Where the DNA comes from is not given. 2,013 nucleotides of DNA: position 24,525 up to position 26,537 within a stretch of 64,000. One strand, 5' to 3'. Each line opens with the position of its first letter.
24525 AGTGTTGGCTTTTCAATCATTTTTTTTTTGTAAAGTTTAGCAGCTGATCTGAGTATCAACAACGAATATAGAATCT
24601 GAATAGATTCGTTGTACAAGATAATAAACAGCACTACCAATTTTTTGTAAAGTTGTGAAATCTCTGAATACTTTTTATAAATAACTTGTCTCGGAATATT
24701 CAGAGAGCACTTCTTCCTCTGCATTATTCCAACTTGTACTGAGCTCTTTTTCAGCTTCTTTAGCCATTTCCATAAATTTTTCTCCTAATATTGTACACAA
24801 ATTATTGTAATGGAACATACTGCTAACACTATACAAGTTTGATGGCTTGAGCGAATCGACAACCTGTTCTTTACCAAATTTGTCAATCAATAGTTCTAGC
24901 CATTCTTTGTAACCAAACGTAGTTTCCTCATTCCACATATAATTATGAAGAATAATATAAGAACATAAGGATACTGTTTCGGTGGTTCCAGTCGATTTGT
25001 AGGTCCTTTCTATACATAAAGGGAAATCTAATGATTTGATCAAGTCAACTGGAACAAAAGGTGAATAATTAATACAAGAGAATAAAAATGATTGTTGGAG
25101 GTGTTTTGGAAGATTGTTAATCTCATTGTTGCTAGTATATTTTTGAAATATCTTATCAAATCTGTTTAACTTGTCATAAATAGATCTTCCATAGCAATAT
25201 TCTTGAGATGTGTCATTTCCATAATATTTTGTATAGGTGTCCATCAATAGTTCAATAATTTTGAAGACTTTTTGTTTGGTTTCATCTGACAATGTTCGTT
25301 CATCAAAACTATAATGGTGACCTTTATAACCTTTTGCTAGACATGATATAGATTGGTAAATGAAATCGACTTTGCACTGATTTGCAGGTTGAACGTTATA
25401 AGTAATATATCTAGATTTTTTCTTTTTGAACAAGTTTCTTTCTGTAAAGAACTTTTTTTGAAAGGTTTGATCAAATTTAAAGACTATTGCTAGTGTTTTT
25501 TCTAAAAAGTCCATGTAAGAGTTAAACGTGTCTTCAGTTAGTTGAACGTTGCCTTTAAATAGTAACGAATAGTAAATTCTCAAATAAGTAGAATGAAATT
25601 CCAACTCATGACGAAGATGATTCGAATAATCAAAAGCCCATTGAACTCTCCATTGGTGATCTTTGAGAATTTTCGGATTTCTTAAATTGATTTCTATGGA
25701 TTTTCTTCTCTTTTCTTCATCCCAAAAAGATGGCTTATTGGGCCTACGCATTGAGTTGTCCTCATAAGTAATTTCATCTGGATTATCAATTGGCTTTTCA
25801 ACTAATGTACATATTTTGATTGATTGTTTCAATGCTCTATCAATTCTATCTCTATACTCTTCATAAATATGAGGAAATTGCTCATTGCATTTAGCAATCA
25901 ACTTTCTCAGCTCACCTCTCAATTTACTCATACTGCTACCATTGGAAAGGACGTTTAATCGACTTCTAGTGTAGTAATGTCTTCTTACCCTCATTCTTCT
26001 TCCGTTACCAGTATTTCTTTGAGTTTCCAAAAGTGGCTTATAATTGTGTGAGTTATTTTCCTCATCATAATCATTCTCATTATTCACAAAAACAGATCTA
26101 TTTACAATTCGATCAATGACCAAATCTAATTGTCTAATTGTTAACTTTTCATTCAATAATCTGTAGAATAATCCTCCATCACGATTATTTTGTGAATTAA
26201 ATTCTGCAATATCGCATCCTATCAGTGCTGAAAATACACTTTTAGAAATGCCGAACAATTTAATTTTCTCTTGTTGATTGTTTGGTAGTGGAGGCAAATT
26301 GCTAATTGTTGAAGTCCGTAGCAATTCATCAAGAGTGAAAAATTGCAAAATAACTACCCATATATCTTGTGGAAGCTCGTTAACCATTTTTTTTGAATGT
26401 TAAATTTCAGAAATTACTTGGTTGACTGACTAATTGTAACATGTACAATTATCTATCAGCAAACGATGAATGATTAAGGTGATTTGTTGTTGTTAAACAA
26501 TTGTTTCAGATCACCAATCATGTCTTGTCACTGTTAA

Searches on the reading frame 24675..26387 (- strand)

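Call 49: search_protein_families(library=pfam, proteins=[P0160, P0169, P0177, P0197, P0254, P0144, P0162], max_evalue=0.001)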
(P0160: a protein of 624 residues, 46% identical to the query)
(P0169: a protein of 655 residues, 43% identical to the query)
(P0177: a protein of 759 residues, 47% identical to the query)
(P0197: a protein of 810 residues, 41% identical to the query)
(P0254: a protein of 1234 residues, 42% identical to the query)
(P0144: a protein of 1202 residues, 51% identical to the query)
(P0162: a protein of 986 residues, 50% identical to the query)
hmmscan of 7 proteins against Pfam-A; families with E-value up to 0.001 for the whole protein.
P0160 (624 aa): 3 families
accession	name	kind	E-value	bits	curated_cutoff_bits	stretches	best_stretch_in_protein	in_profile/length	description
PF10143.14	PhosphMutase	-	3.8e-43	147.7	21.5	1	230-422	2-170/170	2,3-bisphosphoglycerate-independent phosphoglycerate mutase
PF01676.23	Metalloenzyme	-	1.5e-26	93.9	24.3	1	202-605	9-239/252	Metalloenzyme superfamily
PF06094.17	GGACT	-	2e-13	51.4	22.8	1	4-115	1-104/120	Gamma-glutamyl cyclotransferase, AIG2-like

P0169 (655 aa): 4 families
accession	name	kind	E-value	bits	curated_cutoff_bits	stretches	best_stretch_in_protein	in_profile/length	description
PF10143.14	PhosphMutase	-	8.5e-36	123.8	21.5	1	231-425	2-170/170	2,3-bisphosphoglycerate-independent phosphoglycerate mutase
PF01676.23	Metalloenzyme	-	3.1e-27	96.1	24.3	1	192-587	1-221/252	Metalloenzyme superfamily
PF06094.17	GGACT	-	2.3e-15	57.6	22.8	1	13-141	1-102/120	Gamma-glutamyl cyclotransferase, AIG2-like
PF13772.11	AIG2_2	-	0.00063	20.6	27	0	77-117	1-39/83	AIG2-like family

P0177 (759 aa): 3 families
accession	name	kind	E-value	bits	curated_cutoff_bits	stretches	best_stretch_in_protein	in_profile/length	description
PF10143.14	PhosphMutase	-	1.2e-41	142.8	21.5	1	320-523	1-170/170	2,3-bisphosphoglycerate-independent phosphoglycerate mutase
PF01676.23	Metalloenzyme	-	7.2e-19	68.7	24.3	2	283-649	2-172/252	Metalloenzyme superfamily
PF06094.17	GGACT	-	2.5e-08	34.9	22.8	0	121-176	53-103/120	Gamma-glutamyl cyclotransferase, AIG2-like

P0197 (810 aa): 2 families
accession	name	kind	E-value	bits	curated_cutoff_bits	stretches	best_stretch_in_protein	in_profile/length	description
PF10143.14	PhosphMutase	-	8.4e-34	117.3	21.5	1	389-589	1-170/170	2,3-bisphosphoglycerate-independent phosphoglycerate mutase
PF01676.23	Metalloenzyme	-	3.5e-24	86.1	24.3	1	387-792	32-240/252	Metalloenzyme superfamily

P0254 (1234 aa): 3 families
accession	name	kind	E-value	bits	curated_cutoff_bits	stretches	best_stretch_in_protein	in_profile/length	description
PF10143.14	PhosphMutase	-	4.8e-33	114.9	21.5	1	538-616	2-80/170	2,3-bisphosphoglycerate-independent phosphoglycerate mutase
PF01676.23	Metalloenzyme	-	3.1e-16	60.1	24.3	1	1112-1214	146-239/252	Metalloenzyme superfamily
PF06094.17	GGACT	-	1e-06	29.8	22.8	1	8-101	1-83/120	Gamma-glutamyl cyclotransferase, AIG2-like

P0144 (1202 aa): 6 families
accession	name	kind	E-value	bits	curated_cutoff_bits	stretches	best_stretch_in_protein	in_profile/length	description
PF01266.30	DAO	-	5.8e-43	148.2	27.9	1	652-1085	2-351/353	FAD dependent oxidoreductase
PF10143.14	PhosphMutase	-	2.4e-39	135.4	21.5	1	87-270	1-168/170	2,3-bisphosphoglycerate-independent phosphoglycerate mutase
PF01676.23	Metalloenzyme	-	1.8e-29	103.5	24.3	2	68-403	18-189/252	Metalloenzyme superfamily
PF13450.12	NAD_binding_8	-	2.5e-06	28.1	21.9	1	654-696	1-45/68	NAD(P)-binding Rossmann-like domain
PF00890.30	FAD_binding_2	-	2.9e-06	27.2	20.4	1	652-820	2-170/414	FAD binding domain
PF07992.20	Pyr_redox_2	-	0.00032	20.6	26.1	1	651-723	2-58/291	Pyridine nucleotide-disulphide oxidoreductase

P0162 (986 aa): 8 families
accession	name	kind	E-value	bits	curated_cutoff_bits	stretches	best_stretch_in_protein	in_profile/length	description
PF10143.14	PhosphMutase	-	2.5e-43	148.4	21.5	1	56-229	1-170/170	2,3-bisphosphoglycerate-independent phosphoglycerate mutase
PF01266.30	DAO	-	5.8e-35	121.9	27.9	1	557-920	2-348/353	FAD dependent oxidoreductase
PF01676.23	Metalloenzyme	-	2.1e-20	73.8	24.3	2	36-368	14-187/252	Metalloenzyme superfamily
PF07992.20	Pyr_redox_2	-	7.3e-05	22.8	26.1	1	552-586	142-174/291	Pyridine nucleotide-disulphide oxidoreductase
PF13450.12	NAD_binding_8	-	8.5e-05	23.2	21.9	1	559-601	1-45/68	NAD(P)-binding Rossmann-like domain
PF01494.25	FAD_binding_3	-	0.00032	20.5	22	1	555-585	2-32/349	FAD binding domain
PF00890.30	FAD_binding_2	-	0.00044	20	20.4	1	557-617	2-66/414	FAD binding domain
PF01946.23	Thi4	-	0.0005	19.8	26.2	0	554-601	17-64/235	Thi4 family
